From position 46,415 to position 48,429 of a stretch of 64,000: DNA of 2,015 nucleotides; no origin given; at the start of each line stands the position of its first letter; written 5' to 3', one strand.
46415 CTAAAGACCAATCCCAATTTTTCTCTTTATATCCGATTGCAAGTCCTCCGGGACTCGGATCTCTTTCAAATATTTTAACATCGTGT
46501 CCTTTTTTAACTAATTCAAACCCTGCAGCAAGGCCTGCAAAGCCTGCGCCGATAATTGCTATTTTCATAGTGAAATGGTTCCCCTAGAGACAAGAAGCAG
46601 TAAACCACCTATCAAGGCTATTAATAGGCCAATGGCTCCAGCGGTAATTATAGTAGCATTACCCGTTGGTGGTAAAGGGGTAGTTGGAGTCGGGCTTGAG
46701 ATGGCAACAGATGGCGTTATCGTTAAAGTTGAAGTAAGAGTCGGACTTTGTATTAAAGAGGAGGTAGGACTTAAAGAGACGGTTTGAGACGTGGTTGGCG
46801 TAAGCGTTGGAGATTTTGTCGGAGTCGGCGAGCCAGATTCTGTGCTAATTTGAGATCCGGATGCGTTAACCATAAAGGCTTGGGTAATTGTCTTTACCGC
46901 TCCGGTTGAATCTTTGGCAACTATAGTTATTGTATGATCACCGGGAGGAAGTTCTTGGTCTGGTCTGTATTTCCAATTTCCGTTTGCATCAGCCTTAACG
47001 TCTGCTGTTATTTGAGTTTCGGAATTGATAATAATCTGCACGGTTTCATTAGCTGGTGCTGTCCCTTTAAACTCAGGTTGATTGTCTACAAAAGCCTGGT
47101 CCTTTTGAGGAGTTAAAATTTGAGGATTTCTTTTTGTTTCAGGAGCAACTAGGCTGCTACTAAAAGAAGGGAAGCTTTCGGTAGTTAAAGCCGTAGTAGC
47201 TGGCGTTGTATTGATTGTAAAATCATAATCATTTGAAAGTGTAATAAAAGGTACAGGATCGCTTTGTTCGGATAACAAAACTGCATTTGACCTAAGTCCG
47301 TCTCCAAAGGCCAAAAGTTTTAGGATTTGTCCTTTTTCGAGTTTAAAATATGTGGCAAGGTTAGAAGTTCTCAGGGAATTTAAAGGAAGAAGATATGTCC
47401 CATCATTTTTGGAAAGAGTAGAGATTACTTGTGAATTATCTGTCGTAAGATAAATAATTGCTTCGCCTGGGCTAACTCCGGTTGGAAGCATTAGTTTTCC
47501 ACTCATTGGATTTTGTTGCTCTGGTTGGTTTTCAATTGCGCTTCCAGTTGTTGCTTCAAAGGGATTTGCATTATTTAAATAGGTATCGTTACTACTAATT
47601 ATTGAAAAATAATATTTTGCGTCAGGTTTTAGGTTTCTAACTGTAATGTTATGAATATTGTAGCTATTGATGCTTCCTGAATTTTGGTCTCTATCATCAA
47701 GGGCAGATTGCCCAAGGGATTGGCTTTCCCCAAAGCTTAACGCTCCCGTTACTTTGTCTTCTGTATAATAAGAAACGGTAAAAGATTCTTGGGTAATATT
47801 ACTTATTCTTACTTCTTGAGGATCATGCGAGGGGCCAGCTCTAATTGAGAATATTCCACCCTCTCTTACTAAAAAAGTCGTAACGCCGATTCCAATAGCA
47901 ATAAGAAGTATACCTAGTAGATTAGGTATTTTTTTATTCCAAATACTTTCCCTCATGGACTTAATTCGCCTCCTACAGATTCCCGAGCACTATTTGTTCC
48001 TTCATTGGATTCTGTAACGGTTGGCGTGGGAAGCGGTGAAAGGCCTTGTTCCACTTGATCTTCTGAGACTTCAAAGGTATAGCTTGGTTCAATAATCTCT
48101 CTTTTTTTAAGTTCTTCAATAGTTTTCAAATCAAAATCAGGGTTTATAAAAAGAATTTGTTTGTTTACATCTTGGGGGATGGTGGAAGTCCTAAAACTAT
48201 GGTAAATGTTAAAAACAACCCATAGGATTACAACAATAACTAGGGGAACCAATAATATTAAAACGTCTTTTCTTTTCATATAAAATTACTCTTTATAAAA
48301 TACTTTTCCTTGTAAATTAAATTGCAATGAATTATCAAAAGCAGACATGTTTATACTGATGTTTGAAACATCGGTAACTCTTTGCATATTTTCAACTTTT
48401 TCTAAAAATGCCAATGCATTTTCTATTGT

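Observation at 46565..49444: PilN/PilO-like pair co-transcribed with an LPPTG-anchored adhesin-like protein, with no pilM, pilin or secretin nearby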

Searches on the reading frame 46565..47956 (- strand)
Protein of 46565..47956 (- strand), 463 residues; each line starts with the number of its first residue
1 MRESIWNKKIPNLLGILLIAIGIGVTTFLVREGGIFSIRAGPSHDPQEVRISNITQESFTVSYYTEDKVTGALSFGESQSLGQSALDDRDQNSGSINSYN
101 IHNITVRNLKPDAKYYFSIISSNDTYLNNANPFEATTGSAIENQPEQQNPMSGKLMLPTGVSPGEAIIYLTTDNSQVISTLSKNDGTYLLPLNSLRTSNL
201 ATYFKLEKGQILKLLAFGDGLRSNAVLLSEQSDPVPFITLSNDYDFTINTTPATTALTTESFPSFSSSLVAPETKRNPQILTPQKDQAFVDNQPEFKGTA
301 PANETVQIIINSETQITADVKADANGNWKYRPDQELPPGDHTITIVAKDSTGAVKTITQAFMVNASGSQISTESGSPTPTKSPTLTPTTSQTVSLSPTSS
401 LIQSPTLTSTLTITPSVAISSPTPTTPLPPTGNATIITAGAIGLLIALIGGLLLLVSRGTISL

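Call 3: search_protein_families(library=pfam, proteins=[window:46565-47956:-], max_evalue=1)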
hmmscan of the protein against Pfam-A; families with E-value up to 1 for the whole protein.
window:46565-47956:- (463 aa): 4 families
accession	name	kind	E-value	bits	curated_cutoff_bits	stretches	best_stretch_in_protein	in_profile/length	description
PF19077.6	Big_13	-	4.5e-12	46.8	27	1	284-361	19-98/102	Bacterial Ig-like domain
PF16656.11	Pur_ac_phosph_N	-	1.4e-06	29.2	30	1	46-124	1-83/93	Purple acid Phosphatase, N-terminal domain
PF00041.27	fn3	-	0.011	16.3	25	1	46-125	3-72/84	Fibronectin type III domain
PF10179.15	NDNF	-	0.086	13.3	27.3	1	102-123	89-110/127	Neuron-derived neurotrophic factor, first Fn(III) domain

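Call 4: search_protein_families(library=ncbifam, proteins=[window:46565-47956:-], max_evalue=1)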
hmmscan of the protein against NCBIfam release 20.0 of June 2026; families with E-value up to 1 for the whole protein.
window:46565-47956:- (463 aa): 3 families
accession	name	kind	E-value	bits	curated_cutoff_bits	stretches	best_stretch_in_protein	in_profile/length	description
NF033510.3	Ca_tandemer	repeat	3.4e-08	33.7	50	1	286-353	25-94/96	Ca2+-stabilized repeat-containing adhesin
NF040520.1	Ig_like_BLP2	equivalog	6.4e-08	31.2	750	1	291-395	537-639/730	Ig-like repeat protein Blp2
NF058648.1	ECF_sub_HI1622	equivalog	0.00025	21.1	100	1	295-388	32-121/180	NikL family nickel/cobalt ECF transporter subunit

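Call 32: find_homologous_proteins(query=window:46568-47956:-)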
Query window:46568-47956:- (463 aa): 472 proteins with E <= 0.001 among 8000 candidates; the best 120 are listed.
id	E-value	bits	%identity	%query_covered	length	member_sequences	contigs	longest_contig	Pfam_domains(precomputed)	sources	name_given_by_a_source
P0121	4.5e-293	990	100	100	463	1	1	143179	PF19077.7,PF16656.12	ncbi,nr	ncbi:MAG: hypothetical protein HY344_00290 [Candidatus Levybacteria bacterium]|nr:hypothetical prote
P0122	1.8e-259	879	88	100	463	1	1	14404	PF19077.7,PF16656.12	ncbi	-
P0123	2.1e-223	760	77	100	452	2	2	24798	PF19077.7,PF16656.12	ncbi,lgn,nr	ncbi:MAG: fibronectin type III domain-containing protein [Candidatus Levybacteria bacterium]|nr:fibr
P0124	2.0e-193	661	67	100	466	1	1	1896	PF19077.7,PF16656.12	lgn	-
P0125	6.2e-192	656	66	100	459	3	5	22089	PF19077.7,PF16656.12,PF17936.8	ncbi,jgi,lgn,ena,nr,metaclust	ncbi:MAG: Hemagglutinin/hemolysin-related protein [Candidatus Levybacteria bacterium GW2011_GWB1_35_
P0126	9.5e-190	649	62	100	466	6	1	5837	PF19077.7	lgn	-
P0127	5.2e-189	647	64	100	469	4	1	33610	PF19077.7,PF16656.12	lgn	-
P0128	2.1e-186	638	65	100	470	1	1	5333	PF19077.7,PF17936.8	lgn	-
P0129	2.6e-186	638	66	100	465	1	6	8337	PF19077.7,PF17936.8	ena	-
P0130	1.9e-184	632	62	100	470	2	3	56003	PF19077.7,PF17936.8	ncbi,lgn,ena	ncbi:MAG: Ig-like domain-containing protein [Patescibacteria group bacterium]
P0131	5.1e-181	620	63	100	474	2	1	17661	PF19077.7,PF17936.8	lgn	-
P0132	4.9e-169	581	56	100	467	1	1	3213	PF19077.7,PF16656.12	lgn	-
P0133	1.6e-165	569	59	100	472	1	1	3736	PF19077.7,PF16656.12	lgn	-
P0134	1.8e-165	569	58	100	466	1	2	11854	PF00041.28,PF19077.7,PF16656.12,PF17936.8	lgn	-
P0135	1.3e-164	566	59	100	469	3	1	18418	PF19077.7,PF16656.12,PF17936.8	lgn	-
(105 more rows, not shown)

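Call 46: predict_structure(alignment_id=A5)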
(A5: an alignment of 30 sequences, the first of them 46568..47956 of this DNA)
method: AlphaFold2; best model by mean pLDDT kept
length: 463 residues; sequences in the alignment: 30
mean_pLDDT: 73.3   pTM: 0.50
mean pLDDT of the five models: 73.3, 71.0, 68.0, 63.5, 63.2
residues with pLDDT >= 90: 167; 70-90: 142; 50-70: 47; < 50: 107
segments of 3 or more residues with pLDDT < 50: 31-42, 247-261, 269-274, 368-437
pLDDT, mean of each block of 10 residues (from residue 1): 52 70 63 37 75 96 91 91 91 87 96 93 82 90 89 92 94 92 95 91 91 90 87 82 55 29 52 62 83 91 92 91 88 92 89 84 65 35 36 32 34 34 35 43 71 69 52
secondary structure, 60 per line:
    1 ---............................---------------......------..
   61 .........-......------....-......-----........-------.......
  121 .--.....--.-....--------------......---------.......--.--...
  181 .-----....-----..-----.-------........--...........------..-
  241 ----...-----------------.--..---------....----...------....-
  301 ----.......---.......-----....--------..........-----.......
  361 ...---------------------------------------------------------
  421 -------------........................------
elements in order: H4-31 E47-52 E59-69 E71-76 E83-86 H88-93 E99-106 E114-121 E124-128 E133-136 E151-156 E166-172 E178-181 E187-190 E211-218 E221-228 E245-247 E279-282 E287-289 E296-299 E305-311 E315-321 E327-330 E339-348 E354-363 H434-457

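Call 48: fold_search(model_id=the predicted structure, library=pdb)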
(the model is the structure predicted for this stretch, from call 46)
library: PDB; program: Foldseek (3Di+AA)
matches with E <= 10: 1713; with E <= 0.001: 312
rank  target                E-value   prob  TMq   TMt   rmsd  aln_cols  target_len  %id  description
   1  5e53_B                5.0e-10  1.00  0.15  0.23  26.7       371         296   15  Crystal structure of chicken CNTN1 FN1-FN3 domains (released 2016-08-31)
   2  7mrn_A                4.4e-09  1.00  0.16  0.25  24.5       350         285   11  Mouse CNTN5 APP complex (released 2022-01-05)
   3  7mrs_A                4.9e-09  1.00  0.15  0.22  25.0       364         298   11  Zebrafish CNTN4 APPb complex (released 2022-01-05)
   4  7mro                  5.2e-09  1.00  0.15  0.22  25.1       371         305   11  Zebrafish CNTN4 FN1-FN3 domains (released 2022-01-05)
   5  5e55_A                6.9e-09  1.00  0.16  0.24  24.8       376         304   11  Crystal structure of mouse CNTN6 FN1-FN3 domains (released 2016-08-31)
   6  5e53_C                7.3e-09  1.00  0.16  0.24  24.8       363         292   14  Crystal structure of chicken CNTN1 FN1-FN3 domains (released 2016-08-31)
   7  5e55_B                1.7e-08  1.00  0.15  0.22  25.3       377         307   11  Crystal structure of mouse CNTN6 FN1-FN3 domains (released 2016-08-31)
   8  5e53_A                2.3e-08  1.00  0.14  0.21  24.6       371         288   15  Crystal structure of chicken CNTN1 FN1-FN3 domains (released 2016-08-31)
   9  3l5j_B                2.4e-08  1.00  0.14  0.21  21.1       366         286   10  Crystal structure of FnIII domains of human GP130 (Domains 4-6) (released 2010-05-12)
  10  5e7l                  2.6e-08  1.00  0.15  0.22  26.0       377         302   12  Crystal structure of mouse CNTN2 FN1-FN3 domains (released 2016-08-31)
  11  6xay_B                2.7e-08  1.00  0.15  0.24  26.4       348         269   11  Structure of a fragment of human fibronectin containing the 10th, 11th and 12th type III domains (released 2021-06-09)
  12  7mrq                  2.8e-08  1.00  0.15  0.22  27.5       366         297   11  Chicken CNTN4 FN1-FN3 domains with T751A, V752A, Y781A, E786A mutations (released 2022-01-05)
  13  6xay_C                4.7e-08  1.00  0.14  0.23  25.6       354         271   10  Structure of a fragment of human fibronectin containing the 10th, 11th and 12th type III domains (released 2021-06-09)
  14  7mrk_D                5.5e-08  1.00  0.15  0.22  26.4       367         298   11  Chicken CNTN4 APP complex (released 2022-01-05)
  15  7ndg_B                6.1e-08  1.00  0.15  0.23  30.9       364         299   12  Cryo-EM structure of the ternary complex between Netrin-1, Neogenin and Repulsive Guidance Molecule B (released 2021-03-31)
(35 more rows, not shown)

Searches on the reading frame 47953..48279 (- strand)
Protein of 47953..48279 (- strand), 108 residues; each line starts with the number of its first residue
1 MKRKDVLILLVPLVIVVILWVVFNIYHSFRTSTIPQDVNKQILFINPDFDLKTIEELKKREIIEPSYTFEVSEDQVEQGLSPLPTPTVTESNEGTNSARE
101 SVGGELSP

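Call 3: search_protein_families(library=pfam, proteins=[window:47953-48279:-], max_evalue=1)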
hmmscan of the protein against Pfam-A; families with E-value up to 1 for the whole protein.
window:47953-48279:- (108 aa): 6 families
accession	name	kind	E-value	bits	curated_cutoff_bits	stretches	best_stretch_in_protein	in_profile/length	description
PF06298.16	PsbY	-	0.039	14.2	24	1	6-26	5-24/35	Photosystem II protein Y (PsbY)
PF16051.10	DUF4797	-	0.069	13.6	27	1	78-95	15-34/44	Domain of unknown function (DUF4797)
PF20389.3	DUF6684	-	0.089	13.4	24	1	5-42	13-50/79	Family of unknown function (DUF6684)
PF10717.14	ODV-E18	-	0.17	12.2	28.1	1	7-47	28-68/87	Occlusion-derived virus envelope protein ODV-E18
PF07851.19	TMEM120A-B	-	0.28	10.8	29.8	1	6-45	259-298/324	TMEM120A/B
PF04415.17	DUF515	-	0.59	9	29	1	3-34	28-59/449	Protein of unknown function (DUF515)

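Call 4: search_protein_families(library=ncbifam, proteins=[window:47953-48279:-], max_evalue=1)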
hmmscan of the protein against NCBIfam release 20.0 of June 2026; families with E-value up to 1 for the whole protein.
window:47953-48279:- (108 aa): 0 families

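Call 78: search_protein_families(library=pfam, alignment_id=A4, max_evalue=0.01)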
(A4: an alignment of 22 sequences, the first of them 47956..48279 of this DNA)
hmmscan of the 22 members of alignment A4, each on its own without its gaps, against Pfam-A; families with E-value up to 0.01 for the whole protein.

A. member 1, window:47956-48279:- (108 aa): 0 families

B. families by the number of members that match (of 22 scanned): 0 families

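Call 79: search_solved_structures(query=A4, max_evalue=10)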
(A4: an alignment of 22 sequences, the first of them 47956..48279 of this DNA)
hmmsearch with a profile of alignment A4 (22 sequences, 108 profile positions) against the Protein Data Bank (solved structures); distinct sequences matched with E-value up to 10: 1.
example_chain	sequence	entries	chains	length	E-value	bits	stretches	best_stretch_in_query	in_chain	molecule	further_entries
9qce_E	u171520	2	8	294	0.24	14.5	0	38-72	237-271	Hemagglutinin component HA33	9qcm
